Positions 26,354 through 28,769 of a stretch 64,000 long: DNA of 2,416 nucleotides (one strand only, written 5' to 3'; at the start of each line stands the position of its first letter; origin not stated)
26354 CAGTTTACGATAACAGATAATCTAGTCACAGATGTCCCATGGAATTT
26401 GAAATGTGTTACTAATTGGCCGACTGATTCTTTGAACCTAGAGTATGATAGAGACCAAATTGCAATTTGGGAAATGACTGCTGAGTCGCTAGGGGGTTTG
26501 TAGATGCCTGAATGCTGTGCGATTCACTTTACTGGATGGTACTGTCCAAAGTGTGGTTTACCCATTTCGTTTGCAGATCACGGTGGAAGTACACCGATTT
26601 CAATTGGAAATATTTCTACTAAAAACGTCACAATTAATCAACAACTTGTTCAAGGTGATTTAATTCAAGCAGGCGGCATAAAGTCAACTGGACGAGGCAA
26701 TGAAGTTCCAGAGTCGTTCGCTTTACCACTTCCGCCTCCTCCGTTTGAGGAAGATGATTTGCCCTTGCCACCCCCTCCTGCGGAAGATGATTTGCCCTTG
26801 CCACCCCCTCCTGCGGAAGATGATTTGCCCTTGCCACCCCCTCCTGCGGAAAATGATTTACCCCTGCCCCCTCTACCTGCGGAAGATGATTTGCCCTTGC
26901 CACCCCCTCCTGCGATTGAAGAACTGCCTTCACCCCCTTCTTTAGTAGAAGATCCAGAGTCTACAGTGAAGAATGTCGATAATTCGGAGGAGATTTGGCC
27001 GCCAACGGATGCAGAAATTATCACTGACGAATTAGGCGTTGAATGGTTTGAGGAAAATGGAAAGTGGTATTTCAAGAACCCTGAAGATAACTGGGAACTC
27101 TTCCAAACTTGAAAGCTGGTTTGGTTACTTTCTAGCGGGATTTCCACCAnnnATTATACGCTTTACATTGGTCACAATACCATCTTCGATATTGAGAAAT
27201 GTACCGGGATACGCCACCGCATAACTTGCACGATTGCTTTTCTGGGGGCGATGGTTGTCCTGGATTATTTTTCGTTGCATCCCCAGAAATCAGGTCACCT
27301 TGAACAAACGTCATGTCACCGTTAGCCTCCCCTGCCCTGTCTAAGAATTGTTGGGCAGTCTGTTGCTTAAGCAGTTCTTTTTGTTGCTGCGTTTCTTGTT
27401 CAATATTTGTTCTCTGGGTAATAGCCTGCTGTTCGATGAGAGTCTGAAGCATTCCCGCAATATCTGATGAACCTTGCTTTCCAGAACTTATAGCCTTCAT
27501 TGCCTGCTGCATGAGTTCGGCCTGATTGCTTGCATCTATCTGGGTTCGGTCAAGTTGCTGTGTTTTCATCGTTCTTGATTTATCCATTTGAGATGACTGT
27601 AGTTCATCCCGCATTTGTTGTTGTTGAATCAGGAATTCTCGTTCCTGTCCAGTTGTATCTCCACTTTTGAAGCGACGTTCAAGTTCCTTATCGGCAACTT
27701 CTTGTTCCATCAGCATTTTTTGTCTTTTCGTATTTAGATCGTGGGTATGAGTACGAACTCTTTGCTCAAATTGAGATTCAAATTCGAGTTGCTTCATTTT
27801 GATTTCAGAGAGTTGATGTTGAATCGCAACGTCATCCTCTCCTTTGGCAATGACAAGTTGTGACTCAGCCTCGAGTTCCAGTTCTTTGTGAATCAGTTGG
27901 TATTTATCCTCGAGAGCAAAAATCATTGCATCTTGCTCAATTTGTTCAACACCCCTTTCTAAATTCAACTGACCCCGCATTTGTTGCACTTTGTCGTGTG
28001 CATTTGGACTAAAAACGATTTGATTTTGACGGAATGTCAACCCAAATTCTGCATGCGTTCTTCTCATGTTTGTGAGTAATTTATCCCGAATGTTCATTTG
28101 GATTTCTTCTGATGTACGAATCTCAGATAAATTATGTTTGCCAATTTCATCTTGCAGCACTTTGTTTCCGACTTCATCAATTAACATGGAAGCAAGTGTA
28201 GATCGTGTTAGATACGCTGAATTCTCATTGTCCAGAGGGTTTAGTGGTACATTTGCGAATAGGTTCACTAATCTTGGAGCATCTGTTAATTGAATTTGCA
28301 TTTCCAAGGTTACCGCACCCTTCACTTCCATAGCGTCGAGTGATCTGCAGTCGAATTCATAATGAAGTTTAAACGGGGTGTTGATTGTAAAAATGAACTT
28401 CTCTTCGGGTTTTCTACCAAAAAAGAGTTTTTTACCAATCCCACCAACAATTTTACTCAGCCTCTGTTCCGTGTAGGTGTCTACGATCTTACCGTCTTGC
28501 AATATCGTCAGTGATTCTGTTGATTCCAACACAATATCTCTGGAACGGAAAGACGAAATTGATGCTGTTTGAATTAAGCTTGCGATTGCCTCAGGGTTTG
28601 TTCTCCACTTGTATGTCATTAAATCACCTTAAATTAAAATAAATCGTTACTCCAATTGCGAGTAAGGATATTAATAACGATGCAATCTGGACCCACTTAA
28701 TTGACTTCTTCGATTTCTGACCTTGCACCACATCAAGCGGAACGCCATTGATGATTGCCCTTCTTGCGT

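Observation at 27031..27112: WW-domain-like C-terminal motif shared between islet protein E and the cytoplasmic tails of chromosomal giant surface proteins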

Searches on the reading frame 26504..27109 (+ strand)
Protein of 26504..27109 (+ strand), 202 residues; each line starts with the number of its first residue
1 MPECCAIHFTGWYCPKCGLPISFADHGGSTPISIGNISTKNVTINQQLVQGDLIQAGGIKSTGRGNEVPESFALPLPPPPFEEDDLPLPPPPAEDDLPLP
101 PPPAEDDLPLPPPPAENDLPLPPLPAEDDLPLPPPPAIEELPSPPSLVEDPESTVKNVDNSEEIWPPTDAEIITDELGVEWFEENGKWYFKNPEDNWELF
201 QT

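Call 6: search_protein_families(library=pfam, proteins=[window:26504-27109:+], max_evalue=1)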
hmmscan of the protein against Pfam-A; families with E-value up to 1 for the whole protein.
window:26504-27109:+ (202 aa): 1 family
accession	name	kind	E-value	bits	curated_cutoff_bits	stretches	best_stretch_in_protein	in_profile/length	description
PF10825.13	DUF2752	-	0.96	10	27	1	6-19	3-16/49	Protein of unknown function (DUF2752)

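Call 8: find_homologous_proteins(query=window:26504-27109:+, max_evalue=10)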
Query window:26504-27109:+ (202 aa): 50 proteins with E <= 10 among 8000 candidates.
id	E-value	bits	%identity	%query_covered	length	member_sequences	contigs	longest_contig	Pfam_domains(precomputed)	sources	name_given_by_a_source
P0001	6.0e-108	378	83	100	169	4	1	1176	-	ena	-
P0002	5.9e-107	374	87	100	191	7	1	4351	-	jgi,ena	-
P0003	4.3e-103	362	95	39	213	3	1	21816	-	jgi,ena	-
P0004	2.5e-97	343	79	100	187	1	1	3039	-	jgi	jgi:hypothetical protein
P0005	2.5e-94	333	69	100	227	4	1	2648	-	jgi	jgi:hypothetical protein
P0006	5.1e-94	332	60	100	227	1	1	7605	-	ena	-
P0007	1.1e-93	331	60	100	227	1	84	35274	-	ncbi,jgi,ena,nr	ncbi:hypothetical protein N9N12_00040 [Candidatus Poseidoniales archaeon]|jgi:hypothetical protein|n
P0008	1.5e-93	330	60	100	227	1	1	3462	-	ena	-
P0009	4.7e-91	322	60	100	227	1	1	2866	-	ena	-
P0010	2.0e-89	317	86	91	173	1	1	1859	-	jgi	jgi:hypothetical protein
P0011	3.3e-89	316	66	100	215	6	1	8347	-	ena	-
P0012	8.6e-89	315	59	100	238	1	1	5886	-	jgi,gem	-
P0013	5.7e-87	309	70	100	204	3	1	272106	-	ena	-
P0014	6.8e-87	309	73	100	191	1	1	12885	-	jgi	-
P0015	1.2e-86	308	97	39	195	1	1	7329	-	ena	-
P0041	1.7e-31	127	42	88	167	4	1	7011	-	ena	-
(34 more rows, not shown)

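Call 23: find_encoding_contigs(protein=P0013, flank=10000, max_places=2)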
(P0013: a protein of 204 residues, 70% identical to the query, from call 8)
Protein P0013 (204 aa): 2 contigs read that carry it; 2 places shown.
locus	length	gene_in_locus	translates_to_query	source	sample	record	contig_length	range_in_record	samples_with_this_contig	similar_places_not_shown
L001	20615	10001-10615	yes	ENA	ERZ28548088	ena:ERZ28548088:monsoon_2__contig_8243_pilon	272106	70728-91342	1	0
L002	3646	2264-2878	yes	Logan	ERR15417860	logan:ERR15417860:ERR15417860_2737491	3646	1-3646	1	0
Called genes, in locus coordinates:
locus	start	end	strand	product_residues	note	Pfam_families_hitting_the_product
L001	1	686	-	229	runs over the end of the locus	PF01264:Chorismate_synt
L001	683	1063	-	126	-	PF01264:Chorismate_synt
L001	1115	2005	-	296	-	PF00288:GHMP_kinases_N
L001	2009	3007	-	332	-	PF01959:DHQS, PF26558:DHQS_2nd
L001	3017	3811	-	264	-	PF01791:DeoC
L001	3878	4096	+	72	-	-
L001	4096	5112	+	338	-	-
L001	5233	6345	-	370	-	PF06849:DUF1246, PF06973:DUF1297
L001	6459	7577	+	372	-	PF03301:Trp_dioxygenase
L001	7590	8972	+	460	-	-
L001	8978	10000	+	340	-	-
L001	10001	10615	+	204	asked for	-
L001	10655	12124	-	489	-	-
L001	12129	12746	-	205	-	-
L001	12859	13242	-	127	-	-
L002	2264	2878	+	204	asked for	-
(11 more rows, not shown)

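Call 24: find_encoding_contigs(protein=P0041, flank=10000, max_places=2)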
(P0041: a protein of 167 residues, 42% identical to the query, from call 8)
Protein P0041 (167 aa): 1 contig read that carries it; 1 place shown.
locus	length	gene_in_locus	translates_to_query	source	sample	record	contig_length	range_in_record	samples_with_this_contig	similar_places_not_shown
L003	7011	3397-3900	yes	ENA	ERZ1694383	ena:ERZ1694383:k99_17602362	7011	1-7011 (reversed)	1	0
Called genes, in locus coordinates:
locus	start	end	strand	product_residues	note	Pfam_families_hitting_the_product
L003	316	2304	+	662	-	-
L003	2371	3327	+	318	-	-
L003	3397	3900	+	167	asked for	-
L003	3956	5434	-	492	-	-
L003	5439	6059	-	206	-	-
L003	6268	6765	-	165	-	-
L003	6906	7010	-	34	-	?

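Call 48: search_protein_families(library=ncbifam, proteins=[window:26504-27109:+], max_evalue=1)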
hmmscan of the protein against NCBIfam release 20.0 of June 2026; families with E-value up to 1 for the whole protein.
window:26504-27109:+ (202 aa): 0 families

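Call 55: search_protein_families(library=phrogs, proteins=[window:26504-27109:+], max_evalue=0.01)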
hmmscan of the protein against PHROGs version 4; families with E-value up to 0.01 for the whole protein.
window:26504-27109:+ (202 aa): 0 families

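Call 63: predict_structure(alignment_id=A1)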
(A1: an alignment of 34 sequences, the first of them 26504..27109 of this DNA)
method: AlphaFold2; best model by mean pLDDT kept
length: 202 residues; sequences in the alignment: 34
mean_pLDDT: 58.5   pTM: 0.25
mean pLDDT of the five models: 58.5, 55.5, 53.9, 52.7, 48.6
residues with pLDDT >= 90: 9; 70-90: 33; 50-70: 87; < 50: 73
segments of 3 or more residues with pLDDT < 50: 8-11, 22-43, 45-69, 144-150, 152-161
pLDDT, mean of each block of 10 residues (from residue 1): 51 53 44 44 44 41 43 58 59 63 65 61 57 58 47 43 75 87 88 87 69
secondary structure, 60 per line:
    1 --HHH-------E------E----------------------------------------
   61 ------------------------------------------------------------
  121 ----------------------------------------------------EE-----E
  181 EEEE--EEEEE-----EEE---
elements in order: E180-184 E187-191 E197-199

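Call 69: find_related_loci(query=window:26504-27109:+, collection=viral_contigs, flank=8000)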
Query window:26504-27109:+ (202 aa) in viral_contigs; peptide patterns used: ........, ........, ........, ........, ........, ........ (x = any residue, [..] = any of these).
17 stretches matched a pattern, but none encodes a relative of the query by tblastn (E <= 1e-3).

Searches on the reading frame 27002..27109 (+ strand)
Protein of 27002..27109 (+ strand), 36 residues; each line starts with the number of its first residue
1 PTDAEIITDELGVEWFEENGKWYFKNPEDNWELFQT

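Call 12: search_solved_structures(query=A2, max_evalue=10, show_alignments=5)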
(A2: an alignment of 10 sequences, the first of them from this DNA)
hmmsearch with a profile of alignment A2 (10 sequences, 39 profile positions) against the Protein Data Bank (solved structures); distinct sequences matched with E-value up to 10: 3.
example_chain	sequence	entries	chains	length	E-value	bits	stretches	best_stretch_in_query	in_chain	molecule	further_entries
3hia_A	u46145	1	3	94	0.83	12.8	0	16-29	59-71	Choline binding protein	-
3ugv_A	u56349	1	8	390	1.9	11.7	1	6-18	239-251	Enolase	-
5l21_B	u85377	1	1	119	2.3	11.4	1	16-29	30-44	VHH-C2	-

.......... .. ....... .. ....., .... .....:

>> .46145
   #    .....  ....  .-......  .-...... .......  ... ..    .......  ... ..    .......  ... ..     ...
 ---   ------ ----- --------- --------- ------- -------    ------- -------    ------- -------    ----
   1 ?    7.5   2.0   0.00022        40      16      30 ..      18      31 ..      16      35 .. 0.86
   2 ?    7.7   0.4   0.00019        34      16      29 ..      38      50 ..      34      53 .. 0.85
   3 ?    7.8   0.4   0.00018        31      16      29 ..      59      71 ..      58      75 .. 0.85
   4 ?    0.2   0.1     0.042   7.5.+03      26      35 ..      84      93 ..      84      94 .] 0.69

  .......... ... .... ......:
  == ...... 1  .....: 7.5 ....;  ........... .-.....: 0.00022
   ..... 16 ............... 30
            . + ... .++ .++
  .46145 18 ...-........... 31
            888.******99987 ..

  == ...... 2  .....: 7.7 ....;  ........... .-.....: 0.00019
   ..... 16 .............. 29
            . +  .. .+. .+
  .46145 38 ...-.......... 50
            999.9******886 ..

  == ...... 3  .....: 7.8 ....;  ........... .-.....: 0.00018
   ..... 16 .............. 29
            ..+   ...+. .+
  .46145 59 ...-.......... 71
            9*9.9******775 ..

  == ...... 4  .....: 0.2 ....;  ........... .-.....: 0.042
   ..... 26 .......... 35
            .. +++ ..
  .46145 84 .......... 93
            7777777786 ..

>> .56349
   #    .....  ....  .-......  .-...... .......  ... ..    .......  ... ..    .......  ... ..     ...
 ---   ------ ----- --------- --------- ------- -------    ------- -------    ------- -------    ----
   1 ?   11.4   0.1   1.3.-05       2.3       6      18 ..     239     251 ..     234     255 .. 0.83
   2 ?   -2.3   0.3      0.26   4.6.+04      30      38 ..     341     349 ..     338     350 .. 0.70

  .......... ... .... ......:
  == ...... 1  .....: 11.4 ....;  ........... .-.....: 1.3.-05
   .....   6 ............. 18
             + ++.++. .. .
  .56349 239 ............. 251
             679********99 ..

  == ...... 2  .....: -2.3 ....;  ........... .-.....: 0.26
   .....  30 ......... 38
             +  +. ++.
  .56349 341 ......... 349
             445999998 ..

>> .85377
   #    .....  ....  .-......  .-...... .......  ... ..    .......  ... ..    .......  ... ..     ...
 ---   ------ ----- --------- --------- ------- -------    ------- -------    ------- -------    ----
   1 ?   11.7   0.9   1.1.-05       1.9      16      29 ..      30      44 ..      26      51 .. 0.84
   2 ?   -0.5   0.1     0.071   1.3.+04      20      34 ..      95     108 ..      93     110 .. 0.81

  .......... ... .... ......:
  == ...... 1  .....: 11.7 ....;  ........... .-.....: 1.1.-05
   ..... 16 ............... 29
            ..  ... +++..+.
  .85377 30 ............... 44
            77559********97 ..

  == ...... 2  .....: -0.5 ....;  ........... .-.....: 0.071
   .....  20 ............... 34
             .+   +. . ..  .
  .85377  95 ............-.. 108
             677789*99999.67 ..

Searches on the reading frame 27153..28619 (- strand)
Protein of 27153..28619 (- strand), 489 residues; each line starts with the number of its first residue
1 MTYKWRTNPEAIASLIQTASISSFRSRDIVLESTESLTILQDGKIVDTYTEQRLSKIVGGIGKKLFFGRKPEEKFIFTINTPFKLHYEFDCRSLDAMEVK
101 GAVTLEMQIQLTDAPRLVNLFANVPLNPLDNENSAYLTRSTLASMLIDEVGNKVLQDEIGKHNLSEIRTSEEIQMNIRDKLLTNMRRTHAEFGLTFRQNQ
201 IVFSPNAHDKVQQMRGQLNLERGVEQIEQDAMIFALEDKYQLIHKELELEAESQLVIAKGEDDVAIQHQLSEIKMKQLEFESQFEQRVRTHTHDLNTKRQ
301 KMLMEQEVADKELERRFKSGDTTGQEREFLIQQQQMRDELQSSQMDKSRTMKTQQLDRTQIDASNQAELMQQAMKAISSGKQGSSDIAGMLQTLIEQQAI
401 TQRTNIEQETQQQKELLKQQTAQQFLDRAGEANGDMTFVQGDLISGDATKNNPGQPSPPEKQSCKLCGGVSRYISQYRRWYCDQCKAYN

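Call 6: search_protein_families(library=pfam, proteins=[window:27153-28619:-], max_evalue=1)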
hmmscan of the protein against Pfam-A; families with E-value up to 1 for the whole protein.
window:27153-28619:- (489 aa): 1 family
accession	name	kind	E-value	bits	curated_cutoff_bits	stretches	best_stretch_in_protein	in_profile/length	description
PF19154.5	DUF5836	-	0.27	11.8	25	0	49-69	6-26/38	Family of unknown function (DUF5836)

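Call 48: search_protein_families(library=ncbifam, proteins=[window:27153-28619:-], max_evalue=1)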
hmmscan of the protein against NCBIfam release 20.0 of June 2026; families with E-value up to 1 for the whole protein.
window:27153-28619:- (489 aa): 0 families

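Call 55: search_protein_families(library=phrogs, proteins=[window:27153-28619:-], max_evalue=0.01)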
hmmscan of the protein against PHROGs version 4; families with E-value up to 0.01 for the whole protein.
window:27153-28619:- (489 aa): 0 families

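Call 70: find_related_loci(query=window:27153-28619:-, collection=viral_contigs, flank=8000)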
Query window:27153-28619:- (489 aa) in viral_contigs; peptide patterns used: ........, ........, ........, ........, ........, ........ (x = any residue, [..] = any of these).
6 stretches matched a pattern, but none encodes a relative of the query by tblastn (E <= 1e-3).
